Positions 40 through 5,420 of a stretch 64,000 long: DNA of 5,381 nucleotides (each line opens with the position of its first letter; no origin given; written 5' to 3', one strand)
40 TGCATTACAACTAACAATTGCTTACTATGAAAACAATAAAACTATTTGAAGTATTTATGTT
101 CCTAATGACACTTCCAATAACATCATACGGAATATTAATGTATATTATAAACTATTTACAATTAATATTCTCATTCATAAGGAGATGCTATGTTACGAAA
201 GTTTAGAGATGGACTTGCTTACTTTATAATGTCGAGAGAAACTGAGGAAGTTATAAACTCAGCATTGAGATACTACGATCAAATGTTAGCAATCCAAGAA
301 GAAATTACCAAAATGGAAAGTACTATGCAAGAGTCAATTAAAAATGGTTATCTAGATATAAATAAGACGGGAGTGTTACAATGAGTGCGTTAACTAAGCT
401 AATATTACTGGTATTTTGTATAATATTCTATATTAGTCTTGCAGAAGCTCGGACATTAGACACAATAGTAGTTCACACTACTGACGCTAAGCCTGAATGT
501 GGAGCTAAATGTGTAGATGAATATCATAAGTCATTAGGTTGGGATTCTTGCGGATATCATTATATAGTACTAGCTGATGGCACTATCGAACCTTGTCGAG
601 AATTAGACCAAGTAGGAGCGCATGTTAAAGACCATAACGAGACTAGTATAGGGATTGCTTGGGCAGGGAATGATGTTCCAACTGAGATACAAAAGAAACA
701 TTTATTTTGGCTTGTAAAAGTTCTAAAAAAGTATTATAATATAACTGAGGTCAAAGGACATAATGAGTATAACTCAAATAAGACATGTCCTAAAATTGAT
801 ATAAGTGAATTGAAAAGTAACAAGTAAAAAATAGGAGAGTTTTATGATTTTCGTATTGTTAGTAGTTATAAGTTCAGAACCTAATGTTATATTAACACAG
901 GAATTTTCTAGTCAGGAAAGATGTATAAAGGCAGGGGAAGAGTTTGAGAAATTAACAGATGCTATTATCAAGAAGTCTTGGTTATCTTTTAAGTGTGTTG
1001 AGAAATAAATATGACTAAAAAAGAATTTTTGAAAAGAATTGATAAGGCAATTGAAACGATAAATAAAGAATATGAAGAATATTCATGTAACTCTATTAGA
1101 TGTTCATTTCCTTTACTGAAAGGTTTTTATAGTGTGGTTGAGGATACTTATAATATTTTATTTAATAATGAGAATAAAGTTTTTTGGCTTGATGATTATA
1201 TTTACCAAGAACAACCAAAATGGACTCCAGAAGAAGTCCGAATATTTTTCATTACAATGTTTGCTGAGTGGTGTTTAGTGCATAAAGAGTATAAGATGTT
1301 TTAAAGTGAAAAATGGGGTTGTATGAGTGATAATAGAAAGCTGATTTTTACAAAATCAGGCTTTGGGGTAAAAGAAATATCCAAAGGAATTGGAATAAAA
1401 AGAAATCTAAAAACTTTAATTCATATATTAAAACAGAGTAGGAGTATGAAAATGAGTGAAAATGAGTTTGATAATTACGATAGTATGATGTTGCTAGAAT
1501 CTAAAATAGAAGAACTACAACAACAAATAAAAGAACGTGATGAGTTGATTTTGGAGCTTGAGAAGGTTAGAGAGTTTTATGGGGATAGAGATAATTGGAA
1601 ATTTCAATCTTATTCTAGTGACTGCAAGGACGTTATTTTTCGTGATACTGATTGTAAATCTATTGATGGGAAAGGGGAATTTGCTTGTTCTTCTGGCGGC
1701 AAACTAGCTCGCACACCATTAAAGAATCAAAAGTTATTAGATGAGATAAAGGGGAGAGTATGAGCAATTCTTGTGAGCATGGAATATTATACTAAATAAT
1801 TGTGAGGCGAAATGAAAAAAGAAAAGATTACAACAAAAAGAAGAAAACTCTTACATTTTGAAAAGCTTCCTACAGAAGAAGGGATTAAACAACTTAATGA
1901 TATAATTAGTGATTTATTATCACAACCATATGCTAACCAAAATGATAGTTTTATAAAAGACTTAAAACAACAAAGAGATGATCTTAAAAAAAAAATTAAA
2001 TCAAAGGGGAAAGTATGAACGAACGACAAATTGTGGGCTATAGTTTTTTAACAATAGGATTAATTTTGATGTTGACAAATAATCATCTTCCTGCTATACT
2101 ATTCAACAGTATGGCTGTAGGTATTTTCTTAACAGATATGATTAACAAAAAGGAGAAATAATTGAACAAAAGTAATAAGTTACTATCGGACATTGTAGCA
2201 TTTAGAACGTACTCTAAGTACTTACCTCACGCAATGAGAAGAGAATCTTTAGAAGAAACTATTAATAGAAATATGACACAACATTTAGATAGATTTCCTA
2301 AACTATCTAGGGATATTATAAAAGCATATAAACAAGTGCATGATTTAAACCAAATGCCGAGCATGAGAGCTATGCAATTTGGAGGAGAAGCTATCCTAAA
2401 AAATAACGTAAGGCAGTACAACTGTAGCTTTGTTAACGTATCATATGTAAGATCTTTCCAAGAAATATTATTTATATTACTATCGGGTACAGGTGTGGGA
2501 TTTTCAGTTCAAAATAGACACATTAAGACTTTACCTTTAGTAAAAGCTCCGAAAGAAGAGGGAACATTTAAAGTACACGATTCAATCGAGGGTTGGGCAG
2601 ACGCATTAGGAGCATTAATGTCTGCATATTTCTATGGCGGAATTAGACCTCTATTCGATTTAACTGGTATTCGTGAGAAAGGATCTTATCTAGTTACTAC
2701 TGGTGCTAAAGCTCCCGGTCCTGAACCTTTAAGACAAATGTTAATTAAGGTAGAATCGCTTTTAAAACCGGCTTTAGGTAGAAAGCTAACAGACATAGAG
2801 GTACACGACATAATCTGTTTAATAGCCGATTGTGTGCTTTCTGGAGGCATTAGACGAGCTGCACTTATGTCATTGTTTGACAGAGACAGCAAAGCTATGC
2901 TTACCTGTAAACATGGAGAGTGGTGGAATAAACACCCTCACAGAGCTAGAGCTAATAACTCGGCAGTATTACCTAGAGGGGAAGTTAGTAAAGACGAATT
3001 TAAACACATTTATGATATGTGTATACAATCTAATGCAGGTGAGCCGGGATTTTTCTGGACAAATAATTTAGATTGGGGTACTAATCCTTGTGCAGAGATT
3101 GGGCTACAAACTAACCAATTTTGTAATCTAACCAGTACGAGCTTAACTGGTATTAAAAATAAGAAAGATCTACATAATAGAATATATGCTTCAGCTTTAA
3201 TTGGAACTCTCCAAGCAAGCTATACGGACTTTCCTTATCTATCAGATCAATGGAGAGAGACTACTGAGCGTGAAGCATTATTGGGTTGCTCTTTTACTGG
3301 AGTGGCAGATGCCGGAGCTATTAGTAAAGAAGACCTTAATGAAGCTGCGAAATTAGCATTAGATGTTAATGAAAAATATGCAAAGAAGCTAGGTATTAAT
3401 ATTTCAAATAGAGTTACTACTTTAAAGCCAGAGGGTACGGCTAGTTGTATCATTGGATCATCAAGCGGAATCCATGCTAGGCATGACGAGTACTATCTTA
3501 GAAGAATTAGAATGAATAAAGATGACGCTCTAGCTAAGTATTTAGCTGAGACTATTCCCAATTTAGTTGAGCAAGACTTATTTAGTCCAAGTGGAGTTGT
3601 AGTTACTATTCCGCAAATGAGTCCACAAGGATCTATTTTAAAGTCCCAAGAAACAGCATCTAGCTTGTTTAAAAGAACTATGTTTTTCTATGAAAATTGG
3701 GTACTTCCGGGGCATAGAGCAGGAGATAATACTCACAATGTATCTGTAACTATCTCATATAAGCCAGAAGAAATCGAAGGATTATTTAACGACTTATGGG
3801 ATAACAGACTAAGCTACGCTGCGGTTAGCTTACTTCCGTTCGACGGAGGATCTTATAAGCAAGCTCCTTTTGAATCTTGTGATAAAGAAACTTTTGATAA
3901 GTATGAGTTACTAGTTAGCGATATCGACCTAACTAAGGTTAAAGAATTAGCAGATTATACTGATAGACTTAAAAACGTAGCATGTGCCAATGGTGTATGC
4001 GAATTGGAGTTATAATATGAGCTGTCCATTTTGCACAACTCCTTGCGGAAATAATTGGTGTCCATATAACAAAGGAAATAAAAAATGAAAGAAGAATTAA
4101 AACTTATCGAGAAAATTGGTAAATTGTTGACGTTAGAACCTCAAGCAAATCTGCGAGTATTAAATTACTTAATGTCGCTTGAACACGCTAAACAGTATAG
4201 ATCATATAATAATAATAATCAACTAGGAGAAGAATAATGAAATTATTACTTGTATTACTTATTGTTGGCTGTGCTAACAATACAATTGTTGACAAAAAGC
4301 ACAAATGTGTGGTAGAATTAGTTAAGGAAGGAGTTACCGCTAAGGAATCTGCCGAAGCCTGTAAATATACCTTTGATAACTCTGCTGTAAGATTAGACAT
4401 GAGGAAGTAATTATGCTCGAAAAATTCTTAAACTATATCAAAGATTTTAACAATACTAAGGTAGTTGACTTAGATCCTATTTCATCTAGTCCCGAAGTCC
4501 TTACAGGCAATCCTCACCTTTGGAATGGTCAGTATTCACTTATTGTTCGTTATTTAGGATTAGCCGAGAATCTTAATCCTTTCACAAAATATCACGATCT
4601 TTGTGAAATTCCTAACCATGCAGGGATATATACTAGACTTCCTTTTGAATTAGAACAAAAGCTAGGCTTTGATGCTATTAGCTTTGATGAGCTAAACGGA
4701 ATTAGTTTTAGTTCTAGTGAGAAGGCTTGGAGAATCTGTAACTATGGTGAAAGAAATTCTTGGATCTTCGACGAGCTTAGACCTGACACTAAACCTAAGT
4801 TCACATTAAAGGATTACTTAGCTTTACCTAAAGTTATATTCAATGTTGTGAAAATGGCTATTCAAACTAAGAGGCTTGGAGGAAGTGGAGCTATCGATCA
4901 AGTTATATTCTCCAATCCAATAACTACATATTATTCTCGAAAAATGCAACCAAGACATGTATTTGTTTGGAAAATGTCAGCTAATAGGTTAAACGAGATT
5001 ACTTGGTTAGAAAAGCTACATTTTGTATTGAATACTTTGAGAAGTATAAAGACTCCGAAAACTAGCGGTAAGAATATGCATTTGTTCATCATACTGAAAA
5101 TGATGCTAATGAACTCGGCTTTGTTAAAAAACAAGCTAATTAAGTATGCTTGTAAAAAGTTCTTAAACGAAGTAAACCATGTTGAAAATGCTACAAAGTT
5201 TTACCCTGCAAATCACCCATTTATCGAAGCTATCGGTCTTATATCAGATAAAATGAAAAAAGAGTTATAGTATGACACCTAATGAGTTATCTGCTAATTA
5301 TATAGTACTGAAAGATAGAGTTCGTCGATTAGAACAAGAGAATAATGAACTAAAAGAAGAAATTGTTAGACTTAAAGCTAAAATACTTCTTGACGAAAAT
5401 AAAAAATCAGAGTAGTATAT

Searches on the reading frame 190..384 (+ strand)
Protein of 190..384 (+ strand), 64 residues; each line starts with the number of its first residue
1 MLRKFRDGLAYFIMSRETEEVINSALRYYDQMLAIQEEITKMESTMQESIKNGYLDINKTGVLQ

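Call 32: search_protein_families(library=pfam, alignment_id=A1, max_evalue=0.01)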
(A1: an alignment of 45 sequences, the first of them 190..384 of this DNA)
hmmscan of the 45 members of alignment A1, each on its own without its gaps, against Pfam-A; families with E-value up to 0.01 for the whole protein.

A. member 1, window:190-384:+ (64 aa): 0 families

B. families by the number of members that match (of 45 scanned): 14 families
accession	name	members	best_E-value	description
PF00692.24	dUTPase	1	4.6e-26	dUTPase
PF18909.5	dGTP_diPhyd_N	1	1.7e-24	dATP/dGTP diphosphohydrolase, N-terminal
PF18894.6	PhageMetallopep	1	0.00023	Putative phage metallopeptidase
PF13920.12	zf-C3HC4_3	1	0.00032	Zinc finger, C3HC4 type (RING finger)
PF23203.1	KIF21A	1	0.00087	KIF21A-like domain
PF13842.12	zf-Tnp_2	1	0.0011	DDE_Tnp_1-like zinc finger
PF00170.26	bZIP_1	1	0.0014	bZIP transcription factor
PF16471.10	JIP_LZII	1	0.0021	JNK-interacting protein leucine zipper II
PF13973.12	DUF4222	1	0.0043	Domain of unknown function (DUF4222)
PF02183.23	HALZ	1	0.0046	Homeobox associated leucine zipper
PF03836.20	RasGAP_C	1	0.0047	RasGAP C-terminus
PF14354.12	Lar_restr_allev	1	0.0052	Restriction alleviation protein Lar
PF25450.1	Rab11-FIP3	1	0.0076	Rab11-FIP3-like domain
PF15294.11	Leu_zip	1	0.0082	Leucine zipper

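Call 123: search_protein_families(library=phrogs, alignment_id=A1, max_evalue=0.001)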
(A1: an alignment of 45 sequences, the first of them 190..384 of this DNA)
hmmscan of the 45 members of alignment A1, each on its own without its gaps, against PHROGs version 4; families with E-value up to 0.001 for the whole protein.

A. member 1, window:190-384:+ (64 aa): 0 families

B. families by the number of members that match (of 45 scanned): 14 families
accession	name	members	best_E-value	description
phrog_135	-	1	3.7e-61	dUTPase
phrog_801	-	1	3.2e-28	dATP / dGTP pyrophosphohydrolase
phrog_2252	-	1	1.5e-24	endolysin; inhibits RNA polymerase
phrog_28500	-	1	5.5e-15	-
phrog_37590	-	1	6.4e-13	-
phrog_11257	-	1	1.3e-11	-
phrog_35763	-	1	1.7e-11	-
phrog_19680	-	1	2.2e-09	-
phrog_5332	-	1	3.1e-09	-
phrog_16254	-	1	5.9e-08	-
phrog_5033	-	1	1.7e-05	endolysin; inhibits RNA polymerase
phrog_35439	-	1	0.00028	-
phrog_9730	-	1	0.00069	-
phrog_4927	-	1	0.00093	-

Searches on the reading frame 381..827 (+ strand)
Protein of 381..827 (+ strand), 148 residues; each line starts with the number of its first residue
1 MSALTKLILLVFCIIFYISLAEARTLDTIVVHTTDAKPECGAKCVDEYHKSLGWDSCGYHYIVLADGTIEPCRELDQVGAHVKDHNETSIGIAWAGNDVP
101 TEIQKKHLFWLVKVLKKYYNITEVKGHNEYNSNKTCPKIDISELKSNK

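Call 21: search_protein_families(library=phrogs, proteins=[window:381-827:+], max_evalue=0.01)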
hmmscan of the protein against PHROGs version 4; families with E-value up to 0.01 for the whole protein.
window:381-827:+ (148 aa): 5 families
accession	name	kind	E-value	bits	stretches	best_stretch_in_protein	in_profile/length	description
phrog_822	-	lysis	2.3e-35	123.3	1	19-144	17-152/215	amidase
phrog_1493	-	lysis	1.1e-20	75.2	1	27-142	35-156/394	endolysin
phrog_35436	-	lysis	1e-12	48.9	1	24-139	17-136/266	amidase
phrog_700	-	lysis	6.7e-05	23.4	1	23-128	206-305/491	endolysin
phrog_833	-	lysis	0.0031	18.2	1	21-138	25-149/294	endolysin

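Call 34: find_encoding_contigs(protein=window:381-827:+, flank=10000, max_places=4)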
Protein window:381-827:+ (148 aa): 2 contigs read that carry it; 2 places shown.
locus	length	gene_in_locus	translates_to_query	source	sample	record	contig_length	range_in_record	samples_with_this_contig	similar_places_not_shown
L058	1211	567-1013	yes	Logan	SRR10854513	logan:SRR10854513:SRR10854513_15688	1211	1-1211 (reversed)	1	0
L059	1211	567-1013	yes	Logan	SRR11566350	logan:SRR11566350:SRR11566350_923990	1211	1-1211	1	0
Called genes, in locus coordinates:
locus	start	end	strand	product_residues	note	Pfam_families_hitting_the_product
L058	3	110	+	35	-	?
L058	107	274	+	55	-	-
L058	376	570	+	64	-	-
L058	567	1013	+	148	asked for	PF01510:Amidase_2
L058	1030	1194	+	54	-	-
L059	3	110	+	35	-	?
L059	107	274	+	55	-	-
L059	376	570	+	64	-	-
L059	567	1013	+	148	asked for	PF01510:Amidase_2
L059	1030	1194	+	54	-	-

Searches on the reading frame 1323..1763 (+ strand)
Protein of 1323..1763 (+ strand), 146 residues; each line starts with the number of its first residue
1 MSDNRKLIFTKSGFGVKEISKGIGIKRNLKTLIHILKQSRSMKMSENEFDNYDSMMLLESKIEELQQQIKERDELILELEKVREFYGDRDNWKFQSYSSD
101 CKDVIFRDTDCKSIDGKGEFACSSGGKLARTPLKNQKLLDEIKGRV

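Call 21: search_protein_families(library=phrogs, proteins=[window:1323-1763:+], max_evalue=0.01)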
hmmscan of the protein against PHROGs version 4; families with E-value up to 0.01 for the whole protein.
window:1323-1763:+ (146 aa): 0 families

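Call 97: find_encoding_contigs(protein=window:1323-1763:+, flank=10000, max_places=10)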
Protein window:1323-1763:+ (146 aa): 3 contigs read that carry it; 3 places shown.
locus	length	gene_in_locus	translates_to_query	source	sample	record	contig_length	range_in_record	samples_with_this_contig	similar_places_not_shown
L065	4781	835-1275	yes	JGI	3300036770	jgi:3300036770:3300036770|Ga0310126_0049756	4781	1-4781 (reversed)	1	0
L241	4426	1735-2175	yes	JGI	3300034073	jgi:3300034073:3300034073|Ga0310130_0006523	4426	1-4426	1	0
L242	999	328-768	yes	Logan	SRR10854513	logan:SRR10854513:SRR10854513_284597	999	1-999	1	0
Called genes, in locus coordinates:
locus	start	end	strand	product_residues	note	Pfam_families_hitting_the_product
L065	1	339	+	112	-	?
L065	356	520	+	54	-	-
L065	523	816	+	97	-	-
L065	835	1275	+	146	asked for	-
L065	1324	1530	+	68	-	-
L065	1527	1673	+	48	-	-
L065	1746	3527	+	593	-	PF02867:Ribonuc_red_lgC (faint), PF21995:RNR-II_ins_dom (faint)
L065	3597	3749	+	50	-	-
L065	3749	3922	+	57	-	-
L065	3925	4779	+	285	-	?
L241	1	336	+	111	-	?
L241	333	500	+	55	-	-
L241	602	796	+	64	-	-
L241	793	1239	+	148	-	PF01510:Amidase_2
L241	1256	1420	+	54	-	-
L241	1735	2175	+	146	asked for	-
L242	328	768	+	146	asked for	-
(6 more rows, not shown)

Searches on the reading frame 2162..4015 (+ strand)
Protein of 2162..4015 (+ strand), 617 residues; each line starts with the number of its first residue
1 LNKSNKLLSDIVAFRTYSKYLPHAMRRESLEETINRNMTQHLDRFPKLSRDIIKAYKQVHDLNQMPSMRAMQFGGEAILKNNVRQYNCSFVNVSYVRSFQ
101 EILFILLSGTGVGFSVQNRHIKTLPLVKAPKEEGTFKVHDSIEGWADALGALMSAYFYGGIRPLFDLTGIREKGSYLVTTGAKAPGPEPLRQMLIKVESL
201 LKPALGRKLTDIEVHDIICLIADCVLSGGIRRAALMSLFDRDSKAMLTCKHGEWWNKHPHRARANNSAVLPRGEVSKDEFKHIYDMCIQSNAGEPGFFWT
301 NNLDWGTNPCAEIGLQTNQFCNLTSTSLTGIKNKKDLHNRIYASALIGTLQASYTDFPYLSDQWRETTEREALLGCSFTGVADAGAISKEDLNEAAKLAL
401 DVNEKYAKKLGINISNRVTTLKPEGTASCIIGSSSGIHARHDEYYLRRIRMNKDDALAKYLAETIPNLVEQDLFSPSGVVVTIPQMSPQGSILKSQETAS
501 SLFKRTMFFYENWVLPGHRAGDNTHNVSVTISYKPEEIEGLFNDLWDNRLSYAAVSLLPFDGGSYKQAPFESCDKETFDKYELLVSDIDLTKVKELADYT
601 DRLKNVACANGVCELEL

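Call 8: search_protein_families(library=pfam, proteins=[window:2162-4015:+], max_evalue=0.01)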
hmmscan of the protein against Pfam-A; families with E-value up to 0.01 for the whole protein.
window:2162-4015:+ (617 aa): 2 families
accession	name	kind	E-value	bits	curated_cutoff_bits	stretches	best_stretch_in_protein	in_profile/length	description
PF02867.20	Ribonuc_red_lgC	-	2.3e-07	30.3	23.9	0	307-384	209-294/523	Ribonucleotide reductase, barrel domain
PF21995.1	RNR-II_ins_dom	-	2.4e-05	25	27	1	133-201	34-107/107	B12-dependent ribonucleotide reductase, insertion domain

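Call 25: find_related_loci(query=window:2162-4015:+, collection=viral_contigs, flank=10000)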
Query window:2162-4015:+ (617 aa) in viral_contigs; peptide patterns used: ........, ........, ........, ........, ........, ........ (x = any residue, [..] = any of these).
9 stretches matched a pattern; 3 encode a relative of the query (tblastn E <= 1e-3); 3 distinct loci.
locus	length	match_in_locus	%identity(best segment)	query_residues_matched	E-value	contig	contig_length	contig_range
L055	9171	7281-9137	50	1-616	0e+0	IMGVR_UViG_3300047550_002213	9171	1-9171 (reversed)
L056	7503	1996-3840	51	1-613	0e+0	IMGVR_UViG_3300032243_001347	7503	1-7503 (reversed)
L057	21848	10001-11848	67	1-615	0e+0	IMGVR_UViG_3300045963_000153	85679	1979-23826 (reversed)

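Call 28: search_protein_families(library=pfam, proteins=[L057:638-1267:+, L057:3810-4631:+, L057:5082-5531:+, L057:5754-6173:+, L057:6416-7063:+, L057:7342-8223:+, L057:8766-9260:+, L057:2514-2909:+, L057:3221-3559:+, L057:5449-5754:+], max_evalue=0.05)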
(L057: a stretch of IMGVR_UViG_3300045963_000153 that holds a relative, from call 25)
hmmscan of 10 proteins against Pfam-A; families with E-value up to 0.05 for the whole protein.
L057:638-1267:+ (209 aa): 0 families

L057:3810-4631:+ (273 aa): 2 families
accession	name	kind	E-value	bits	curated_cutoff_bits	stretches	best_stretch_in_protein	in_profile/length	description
PF01145.31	Band_7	-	4.3e-23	82.7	23.6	1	21-218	2-176/176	SPFH domain / Band 7 family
PF04232.17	SpoVS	-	0.024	14.8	24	1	181-236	5-59/83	Stage V sporulation protein S (SpoVS)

L057:5082-5531:+ (149 aa): 1 family
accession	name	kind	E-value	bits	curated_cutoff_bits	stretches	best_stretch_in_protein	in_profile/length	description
PF15621.11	PROL5-SMR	-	0.0045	17.7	25.3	1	6-61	1-55/115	Proline-rich submaxillary gland androgen-regulated family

L057:5754-6173:+ (139 aa): 2 families
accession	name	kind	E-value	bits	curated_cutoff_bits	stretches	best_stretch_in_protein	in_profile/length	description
PF01464.25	SLT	-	4.4e-10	39.6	21.3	1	13-104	9-102/117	Transglycosylase SLT domain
PF05903.20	Peptidase_C97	-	0.01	16.1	29.2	1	40-90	53-102/151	PPPDE putative peptidase domain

L057:6416-7063:+ (215 aa): 1 family
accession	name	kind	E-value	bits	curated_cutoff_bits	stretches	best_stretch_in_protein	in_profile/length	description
PF16036.10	Chalcone_3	-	5.2e-07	30.3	27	1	29-206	3-164/165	Chalcone isomerase-like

L057:7342-8223:+ (293 aa): 2 families
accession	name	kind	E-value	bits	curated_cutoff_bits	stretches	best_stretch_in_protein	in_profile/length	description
PF07544.18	Med9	-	0.00011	22.7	26.9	0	20-64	20-60/80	RNA polymerase II transcription mediator complex subunit 9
PF08702.15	Fib_alpha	-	0.042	14.5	29.9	0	13-66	18-68/143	Fibrinogen alpha/beta chain family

L057:8766-9260:+ (164 aa): 0 families

L057:2514-2909:+ (131 aa): 0 families

L057:3221-3559:+ (112 aa): 2 families
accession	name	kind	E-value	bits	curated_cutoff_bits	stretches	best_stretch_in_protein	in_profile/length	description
PF17082.10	Spc29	-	0.00036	20.9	31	1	9-85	120-192/245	Spindle Pole Component 29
PF07989.16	Cnn_1N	-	0.003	18.2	28.5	1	8-66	8-65/74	Centrosomin N-terminal motif 1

L057:5449-5754:+ (101 aa): 0 families

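Call 30: search_protein_families(library=pfam, proteins=[L055:154-1239:+, L055:1236-2048:+, L055:2134-2880:+, L055:2938-4113:+, L055:4319-4864:+, L055:4861-5802:+, L055:5827-7278:+], max_evalue=0.05)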
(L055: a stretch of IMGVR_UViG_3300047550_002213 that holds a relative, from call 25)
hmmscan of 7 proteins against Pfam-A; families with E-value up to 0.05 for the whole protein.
L055:154-1239:+ (361 aa): 3 families
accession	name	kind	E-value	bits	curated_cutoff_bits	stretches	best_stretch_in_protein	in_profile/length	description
PF00476.26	DNA_pol_A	-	5.4e-15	55.7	34.3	2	231-332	251-352/381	DNA polymerase family A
PF05911.16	FPP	-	0.015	14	40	1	6-140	566-647/871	Filament-like plant protein, long coiled-coil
PF00631.27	G-gamma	-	0.035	14.6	27.1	0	84-104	25-45/69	GGL domain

L055:1236-2048:+ (270 aa): 0 families

L055:2134-2880:+ (248 aa): 1 family
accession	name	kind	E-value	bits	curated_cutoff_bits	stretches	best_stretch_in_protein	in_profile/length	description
PF08804.16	gp32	-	1.7e-16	61.3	26.8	1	31-211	2-203/208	gp32 DNA binding protein like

L055:2938-4113:+ (391 aa): 8 families
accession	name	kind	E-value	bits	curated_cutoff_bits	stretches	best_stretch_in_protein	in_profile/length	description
PF00154.27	RecA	-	5.7e-35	121.5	27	1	29-296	9-258/262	recA bacterial DNA recombination protein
PF08423.17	Rad51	-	1.2e-07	31.7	22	1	54-255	8-213/244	Rad51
PF06745.19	ATPase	-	0.0017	18.2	26.6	1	55-114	2-58/231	KaiC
PF05729.18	NACHT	-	0.0033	17.7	26.7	1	83-165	7-91/167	NACHT domain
PF01656.29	CbiA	-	0.0067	16.8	25.4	1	87-156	10-72/125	CobQ/CobB/MinD/ParA nucleotide binding domain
PF01637.24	ATPase_2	-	0.034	14.4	33.2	0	83-124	27-68/225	ATPase domain predominantly from Archaea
PF20720.3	nSTAND3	-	0.043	14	27.2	0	81-117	22-58/155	Novel STAND NTPase 3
PF08433.16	KTI12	-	0.048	13.6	22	0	81-116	6-41/271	Chromatin associated protein KTI12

L055:4319-4864:+ (181 aa): 2 families
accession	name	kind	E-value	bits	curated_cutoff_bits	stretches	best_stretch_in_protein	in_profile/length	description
PF01327.26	Pep_deformylase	-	1.4e-30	106.4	22.8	1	42-179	8-149/156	Polypeptide deformylase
PF08732.16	HIM1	-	0.015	15.4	28.7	1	122-169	79-125/169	HIM1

L055:4861-5802:+ (313 aa): 2 families
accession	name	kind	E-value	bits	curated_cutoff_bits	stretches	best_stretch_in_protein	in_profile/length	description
PF02739.22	5_3_exonuc_N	-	8.8e-26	91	34.3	1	3-175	2-164/164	5'-3' exonuclease, N-terminal resolvase-like domain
PF01367.25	5_3_exonuc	-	0.0016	19.3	40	1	177-257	2-76/97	5'-3' exonuclease, C-terminal SAM fold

L055:5827-7278:+ (483 aa): 4 families
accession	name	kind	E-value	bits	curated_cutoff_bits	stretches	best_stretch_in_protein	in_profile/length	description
PF03796.21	DnaB_C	-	2.1e-23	83.5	27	1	196-426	2-241/255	DnaB-like helicase C terminal domain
PF20307.4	divDNAB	-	6.9e-07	28.7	26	1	266-375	143-256/356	Divergent DnaB-like ATPase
PF06745.19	ATPase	-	0.00024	21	26.6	1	197-327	2-126/231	KaiC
PF13481.12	AAA_25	-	0.00089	19.4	27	1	204-371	23-192/195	AAA domain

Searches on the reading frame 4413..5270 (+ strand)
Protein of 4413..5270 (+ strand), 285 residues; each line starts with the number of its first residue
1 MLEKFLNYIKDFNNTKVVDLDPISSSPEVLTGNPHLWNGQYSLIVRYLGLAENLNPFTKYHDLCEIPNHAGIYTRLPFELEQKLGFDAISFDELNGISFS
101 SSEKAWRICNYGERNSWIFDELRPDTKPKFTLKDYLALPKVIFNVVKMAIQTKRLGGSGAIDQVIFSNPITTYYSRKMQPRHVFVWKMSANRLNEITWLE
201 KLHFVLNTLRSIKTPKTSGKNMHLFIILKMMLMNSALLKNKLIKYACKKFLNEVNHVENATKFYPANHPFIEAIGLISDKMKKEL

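Call 8: search_protein_families(library=pfam, proteins=[window:4413-5270:+], max_evalue=0.01)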
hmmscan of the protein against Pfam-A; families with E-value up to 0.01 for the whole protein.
window:4413-5270:+ (285 aa): 0 families

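Call 21: search_protein_families(library=phrogs, proteins=[window:4413-5270:+], max_evalue=0.01)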
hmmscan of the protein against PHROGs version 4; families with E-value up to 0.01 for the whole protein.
window:4413-5270:+ (285 aa): 0 families

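Call 30: search_protein_families(library=pfam, proteins=[window:4413-5270:+], max_evalue=0.05)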
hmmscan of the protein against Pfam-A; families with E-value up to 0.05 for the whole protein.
window:4413-5270:+ (285 aa): 0 families

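Call 39: find_encoding_contigs(protein=window:4413-5270:+, flank=10000, max_places=6)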
Protein window:4413-5270:+ (285 aa): 4 contigs read that carry it; 3 places shown.
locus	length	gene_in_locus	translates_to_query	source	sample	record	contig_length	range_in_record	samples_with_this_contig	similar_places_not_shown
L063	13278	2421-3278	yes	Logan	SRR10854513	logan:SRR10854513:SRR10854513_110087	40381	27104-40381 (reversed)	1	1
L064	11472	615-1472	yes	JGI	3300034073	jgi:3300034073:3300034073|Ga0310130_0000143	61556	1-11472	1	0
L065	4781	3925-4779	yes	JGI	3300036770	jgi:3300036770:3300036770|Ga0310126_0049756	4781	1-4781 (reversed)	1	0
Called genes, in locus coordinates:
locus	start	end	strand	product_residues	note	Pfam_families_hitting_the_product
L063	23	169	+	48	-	-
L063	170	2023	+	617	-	PF02867:Ribonuc_red_lgC (faint)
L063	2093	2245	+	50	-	-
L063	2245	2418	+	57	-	-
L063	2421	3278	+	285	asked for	-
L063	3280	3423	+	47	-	-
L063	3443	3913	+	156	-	PF03013:Pyr_excise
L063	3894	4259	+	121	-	-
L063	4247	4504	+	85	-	-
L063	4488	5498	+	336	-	PF12705:PDDEXK_1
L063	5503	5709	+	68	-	-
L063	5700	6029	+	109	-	-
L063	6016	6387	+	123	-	-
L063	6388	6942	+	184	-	PF04404:ERF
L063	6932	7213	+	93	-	-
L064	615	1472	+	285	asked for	-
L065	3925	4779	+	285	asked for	?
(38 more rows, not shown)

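Call 105: search_solved_structures(query=window:4413-5270:+, max_evalue=10)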
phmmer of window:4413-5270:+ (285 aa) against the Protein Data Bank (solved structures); distinct sequences matched with E-value up to 10: 3.
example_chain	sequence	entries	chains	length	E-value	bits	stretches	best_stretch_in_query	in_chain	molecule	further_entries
9qhb_A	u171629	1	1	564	2.5e-05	27.1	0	16-58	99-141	Engineered tetratricopeptide repeat protein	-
9qhc_A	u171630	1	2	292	0.011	18.5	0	15-57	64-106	Engineered tetratricopeptide repeat protein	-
8bu0_A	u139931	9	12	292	0.02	17.6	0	16-57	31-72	Consensus tetratricopeptide repeat protein | Crystal structure of an 8-repeat consensus TPR superhelix with Zinc. | Monomer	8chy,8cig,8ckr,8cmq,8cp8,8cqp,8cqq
